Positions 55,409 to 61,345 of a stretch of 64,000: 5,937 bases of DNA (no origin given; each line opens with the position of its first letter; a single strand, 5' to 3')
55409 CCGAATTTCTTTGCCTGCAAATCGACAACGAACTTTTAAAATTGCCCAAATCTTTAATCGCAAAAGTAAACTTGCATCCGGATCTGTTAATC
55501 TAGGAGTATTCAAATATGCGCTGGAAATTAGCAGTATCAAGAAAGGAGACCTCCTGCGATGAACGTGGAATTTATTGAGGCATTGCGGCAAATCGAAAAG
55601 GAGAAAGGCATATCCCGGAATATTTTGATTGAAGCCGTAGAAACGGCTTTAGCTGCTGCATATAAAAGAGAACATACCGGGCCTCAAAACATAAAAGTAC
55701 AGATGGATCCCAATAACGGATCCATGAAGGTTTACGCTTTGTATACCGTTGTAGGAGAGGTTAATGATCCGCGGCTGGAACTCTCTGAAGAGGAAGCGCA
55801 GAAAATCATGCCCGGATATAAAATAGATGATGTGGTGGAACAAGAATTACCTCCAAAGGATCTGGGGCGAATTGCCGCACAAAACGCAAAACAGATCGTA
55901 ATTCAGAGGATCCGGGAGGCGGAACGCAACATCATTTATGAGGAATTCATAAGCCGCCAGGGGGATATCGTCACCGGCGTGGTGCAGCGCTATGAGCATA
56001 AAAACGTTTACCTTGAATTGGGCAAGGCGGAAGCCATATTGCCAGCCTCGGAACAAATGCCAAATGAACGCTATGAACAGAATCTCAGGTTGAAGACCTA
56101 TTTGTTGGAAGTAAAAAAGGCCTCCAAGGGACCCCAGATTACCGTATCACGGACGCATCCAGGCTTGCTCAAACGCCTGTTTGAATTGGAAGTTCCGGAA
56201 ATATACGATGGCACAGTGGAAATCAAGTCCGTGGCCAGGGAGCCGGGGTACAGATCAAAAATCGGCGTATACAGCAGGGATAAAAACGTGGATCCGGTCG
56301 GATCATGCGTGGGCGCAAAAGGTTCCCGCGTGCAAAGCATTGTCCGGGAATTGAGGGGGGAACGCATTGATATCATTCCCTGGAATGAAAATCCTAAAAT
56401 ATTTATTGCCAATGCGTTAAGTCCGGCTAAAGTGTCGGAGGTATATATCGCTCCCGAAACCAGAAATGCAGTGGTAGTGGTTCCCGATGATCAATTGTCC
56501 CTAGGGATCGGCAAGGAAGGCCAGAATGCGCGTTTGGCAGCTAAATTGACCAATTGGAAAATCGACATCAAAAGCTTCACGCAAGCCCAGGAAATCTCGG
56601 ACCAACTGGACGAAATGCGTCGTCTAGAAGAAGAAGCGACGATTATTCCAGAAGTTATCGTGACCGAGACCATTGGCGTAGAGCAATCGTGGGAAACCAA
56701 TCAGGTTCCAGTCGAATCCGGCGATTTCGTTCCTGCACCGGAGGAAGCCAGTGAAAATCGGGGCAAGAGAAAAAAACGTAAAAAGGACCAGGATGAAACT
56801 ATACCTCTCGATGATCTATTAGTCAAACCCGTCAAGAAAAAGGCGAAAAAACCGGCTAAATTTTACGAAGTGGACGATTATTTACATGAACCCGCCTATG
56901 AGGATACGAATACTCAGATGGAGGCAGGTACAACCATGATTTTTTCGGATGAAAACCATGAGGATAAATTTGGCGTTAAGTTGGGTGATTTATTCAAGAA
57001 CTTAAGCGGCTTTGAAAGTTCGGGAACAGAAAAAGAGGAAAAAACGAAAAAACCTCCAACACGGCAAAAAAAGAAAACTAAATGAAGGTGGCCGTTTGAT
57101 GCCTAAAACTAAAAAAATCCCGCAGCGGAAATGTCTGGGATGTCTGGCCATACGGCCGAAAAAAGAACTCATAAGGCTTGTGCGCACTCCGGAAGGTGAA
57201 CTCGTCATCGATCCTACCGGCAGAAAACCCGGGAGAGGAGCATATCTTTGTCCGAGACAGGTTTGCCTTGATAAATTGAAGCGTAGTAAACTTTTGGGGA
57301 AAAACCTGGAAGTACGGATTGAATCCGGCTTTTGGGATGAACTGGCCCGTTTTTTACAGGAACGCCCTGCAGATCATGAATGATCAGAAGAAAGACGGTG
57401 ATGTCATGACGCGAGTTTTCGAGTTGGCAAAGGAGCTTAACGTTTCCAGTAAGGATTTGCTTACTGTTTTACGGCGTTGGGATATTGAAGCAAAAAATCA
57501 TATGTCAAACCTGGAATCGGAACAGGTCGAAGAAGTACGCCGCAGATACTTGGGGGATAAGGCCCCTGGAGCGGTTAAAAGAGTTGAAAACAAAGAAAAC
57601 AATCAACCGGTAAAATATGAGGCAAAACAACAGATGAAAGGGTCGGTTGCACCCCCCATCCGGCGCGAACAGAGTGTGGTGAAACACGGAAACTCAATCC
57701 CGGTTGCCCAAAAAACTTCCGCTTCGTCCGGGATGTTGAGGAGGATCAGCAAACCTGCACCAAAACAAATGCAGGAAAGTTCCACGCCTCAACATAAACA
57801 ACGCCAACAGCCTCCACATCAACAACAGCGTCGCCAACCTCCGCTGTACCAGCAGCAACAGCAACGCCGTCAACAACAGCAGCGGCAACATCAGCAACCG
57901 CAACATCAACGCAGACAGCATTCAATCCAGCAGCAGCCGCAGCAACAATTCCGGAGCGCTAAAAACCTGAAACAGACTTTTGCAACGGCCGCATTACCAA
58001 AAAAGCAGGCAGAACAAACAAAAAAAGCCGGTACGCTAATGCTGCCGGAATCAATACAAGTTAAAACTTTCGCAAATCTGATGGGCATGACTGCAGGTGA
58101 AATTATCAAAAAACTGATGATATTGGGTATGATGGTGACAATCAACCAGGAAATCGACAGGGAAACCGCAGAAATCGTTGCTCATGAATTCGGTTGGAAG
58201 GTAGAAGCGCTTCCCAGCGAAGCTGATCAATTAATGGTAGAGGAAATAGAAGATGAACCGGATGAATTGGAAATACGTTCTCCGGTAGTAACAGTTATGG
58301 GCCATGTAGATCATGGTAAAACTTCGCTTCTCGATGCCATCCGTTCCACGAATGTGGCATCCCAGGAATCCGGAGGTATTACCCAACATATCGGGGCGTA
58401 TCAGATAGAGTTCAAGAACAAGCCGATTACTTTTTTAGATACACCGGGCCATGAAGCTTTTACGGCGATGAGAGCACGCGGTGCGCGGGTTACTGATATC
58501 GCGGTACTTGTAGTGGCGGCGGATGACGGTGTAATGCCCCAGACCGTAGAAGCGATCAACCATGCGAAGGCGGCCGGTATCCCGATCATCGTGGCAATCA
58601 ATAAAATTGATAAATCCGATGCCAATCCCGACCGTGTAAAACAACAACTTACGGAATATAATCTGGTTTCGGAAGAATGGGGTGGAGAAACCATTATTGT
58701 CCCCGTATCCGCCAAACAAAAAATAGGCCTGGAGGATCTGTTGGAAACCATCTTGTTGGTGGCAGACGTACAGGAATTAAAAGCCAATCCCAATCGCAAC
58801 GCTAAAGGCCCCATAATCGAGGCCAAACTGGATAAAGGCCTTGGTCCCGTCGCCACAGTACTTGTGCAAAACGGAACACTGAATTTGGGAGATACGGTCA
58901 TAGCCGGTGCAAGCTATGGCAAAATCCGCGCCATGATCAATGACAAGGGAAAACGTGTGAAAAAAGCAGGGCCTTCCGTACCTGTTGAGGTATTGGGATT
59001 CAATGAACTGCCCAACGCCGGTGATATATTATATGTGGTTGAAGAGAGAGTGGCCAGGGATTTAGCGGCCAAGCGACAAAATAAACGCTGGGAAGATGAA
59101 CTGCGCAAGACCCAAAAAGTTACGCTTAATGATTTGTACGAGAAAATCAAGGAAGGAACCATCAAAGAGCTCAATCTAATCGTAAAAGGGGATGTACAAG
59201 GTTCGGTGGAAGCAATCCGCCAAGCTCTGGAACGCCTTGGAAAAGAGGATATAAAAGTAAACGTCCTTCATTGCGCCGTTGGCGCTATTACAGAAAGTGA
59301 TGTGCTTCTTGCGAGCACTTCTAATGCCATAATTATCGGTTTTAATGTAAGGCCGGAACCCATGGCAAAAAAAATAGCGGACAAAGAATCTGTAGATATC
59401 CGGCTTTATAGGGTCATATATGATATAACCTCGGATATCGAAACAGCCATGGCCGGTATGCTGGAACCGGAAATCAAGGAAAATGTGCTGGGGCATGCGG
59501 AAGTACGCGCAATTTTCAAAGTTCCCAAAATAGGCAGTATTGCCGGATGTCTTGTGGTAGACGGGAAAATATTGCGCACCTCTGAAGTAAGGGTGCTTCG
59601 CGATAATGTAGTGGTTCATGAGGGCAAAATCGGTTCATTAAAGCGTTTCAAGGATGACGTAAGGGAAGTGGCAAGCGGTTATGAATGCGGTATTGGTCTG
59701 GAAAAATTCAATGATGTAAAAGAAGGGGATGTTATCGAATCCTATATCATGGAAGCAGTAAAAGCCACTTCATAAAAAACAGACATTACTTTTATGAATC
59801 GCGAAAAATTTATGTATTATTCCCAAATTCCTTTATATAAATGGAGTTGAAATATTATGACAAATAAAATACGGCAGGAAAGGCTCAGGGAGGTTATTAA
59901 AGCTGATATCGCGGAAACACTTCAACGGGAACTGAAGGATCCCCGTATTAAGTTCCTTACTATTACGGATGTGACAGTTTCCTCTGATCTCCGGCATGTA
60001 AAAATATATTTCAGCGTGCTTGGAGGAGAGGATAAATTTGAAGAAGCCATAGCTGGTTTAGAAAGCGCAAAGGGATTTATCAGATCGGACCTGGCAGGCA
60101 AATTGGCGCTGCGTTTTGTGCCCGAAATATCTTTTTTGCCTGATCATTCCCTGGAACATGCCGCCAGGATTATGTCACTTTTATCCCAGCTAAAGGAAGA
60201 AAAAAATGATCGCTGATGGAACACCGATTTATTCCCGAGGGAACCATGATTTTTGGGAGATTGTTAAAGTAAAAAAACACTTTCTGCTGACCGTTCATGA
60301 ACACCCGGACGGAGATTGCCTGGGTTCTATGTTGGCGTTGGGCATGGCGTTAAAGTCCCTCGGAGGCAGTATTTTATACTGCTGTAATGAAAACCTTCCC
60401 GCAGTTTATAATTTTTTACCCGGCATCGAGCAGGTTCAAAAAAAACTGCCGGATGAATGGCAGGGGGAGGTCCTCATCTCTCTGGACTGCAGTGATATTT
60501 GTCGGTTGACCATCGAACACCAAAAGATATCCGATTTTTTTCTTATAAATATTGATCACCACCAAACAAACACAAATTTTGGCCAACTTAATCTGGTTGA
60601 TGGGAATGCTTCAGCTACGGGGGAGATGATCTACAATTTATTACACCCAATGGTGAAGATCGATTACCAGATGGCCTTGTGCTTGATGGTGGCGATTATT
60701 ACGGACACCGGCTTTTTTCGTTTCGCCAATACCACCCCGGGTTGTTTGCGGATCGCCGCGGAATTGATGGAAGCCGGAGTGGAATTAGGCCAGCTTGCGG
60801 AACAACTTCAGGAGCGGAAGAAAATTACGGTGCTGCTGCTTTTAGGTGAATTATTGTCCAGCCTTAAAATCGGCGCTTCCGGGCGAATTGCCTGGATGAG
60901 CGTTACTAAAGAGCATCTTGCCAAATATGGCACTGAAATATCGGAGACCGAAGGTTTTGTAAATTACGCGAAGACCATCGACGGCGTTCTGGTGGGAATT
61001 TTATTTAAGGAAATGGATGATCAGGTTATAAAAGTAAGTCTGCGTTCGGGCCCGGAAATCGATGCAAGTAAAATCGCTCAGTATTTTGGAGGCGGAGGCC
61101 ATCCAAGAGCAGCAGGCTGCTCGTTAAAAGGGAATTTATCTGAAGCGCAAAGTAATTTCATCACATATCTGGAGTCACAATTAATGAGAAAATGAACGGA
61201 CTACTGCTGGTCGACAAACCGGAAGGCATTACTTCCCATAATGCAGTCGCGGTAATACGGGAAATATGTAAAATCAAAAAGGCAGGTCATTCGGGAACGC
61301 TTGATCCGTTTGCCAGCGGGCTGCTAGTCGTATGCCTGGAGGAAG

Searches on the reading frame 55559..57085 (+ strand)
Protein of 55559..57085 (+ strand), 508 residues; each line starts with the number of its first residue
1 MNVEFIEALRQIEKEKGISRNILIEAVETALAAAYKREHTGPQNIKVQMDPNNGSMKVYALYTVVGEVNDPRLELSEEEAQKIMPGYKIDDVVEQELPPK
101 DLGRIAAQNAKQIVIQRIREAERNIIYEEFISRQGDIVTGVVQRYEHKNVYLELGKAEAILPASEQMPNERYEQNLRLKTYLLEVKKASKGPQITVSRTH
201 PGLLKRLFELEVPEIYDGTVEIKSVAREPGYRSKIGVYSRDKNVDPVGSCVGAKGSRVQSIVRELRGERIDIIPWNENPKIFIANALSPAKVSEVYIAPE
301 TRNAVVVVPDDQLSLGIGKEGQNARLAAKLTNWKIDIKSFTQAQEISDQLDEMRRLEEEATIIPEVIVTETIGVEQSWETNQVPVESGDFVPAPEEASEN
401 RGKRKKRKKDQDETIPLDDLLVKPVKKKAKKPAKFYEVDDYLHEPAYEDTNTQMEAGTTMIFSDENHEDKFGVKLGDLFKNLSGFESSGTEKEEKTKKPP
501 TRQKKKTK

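Call 34: search_protein_families(library=pfam, proteins=[window:55559-57085:+])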
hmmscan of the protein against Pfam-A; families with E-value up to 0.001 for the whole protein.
window:55559-57085:+ (508 aa): 3 families
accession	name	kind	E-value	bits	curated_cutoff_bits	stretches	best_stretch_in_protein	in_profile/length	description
PF08529.16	NusA_N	-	2e-40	138.1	23.8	1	4-124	1-119/119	NusA N-terminal domain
PF13184.12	KH_5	-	1.2e-29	102.6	27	1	229-296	1-68/69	NusA-like KH domain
PF00575.29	S1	-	2.1e-07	31.7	22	1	134-196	4-73/74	S1 RNA binding domain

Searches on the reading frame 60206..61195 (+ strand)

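Call 34: search_protein_families(library=pfam, proteins=[window:60206-61195:+])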
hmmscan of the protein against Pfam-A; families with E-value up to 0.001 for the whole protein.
window:60206-61195:+ (329 aa): 2 families
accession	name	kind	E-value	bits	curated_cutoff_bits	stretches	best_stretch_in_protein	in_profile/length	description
PF01368.27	DHH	-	7.4e-16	59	28.1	1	27-164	3-125/125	DHH family, N-terminal domain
PF02272.25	DHHA1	-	1.6e-13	51.4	25.9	1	243-319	13-97/102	DHHA1 domain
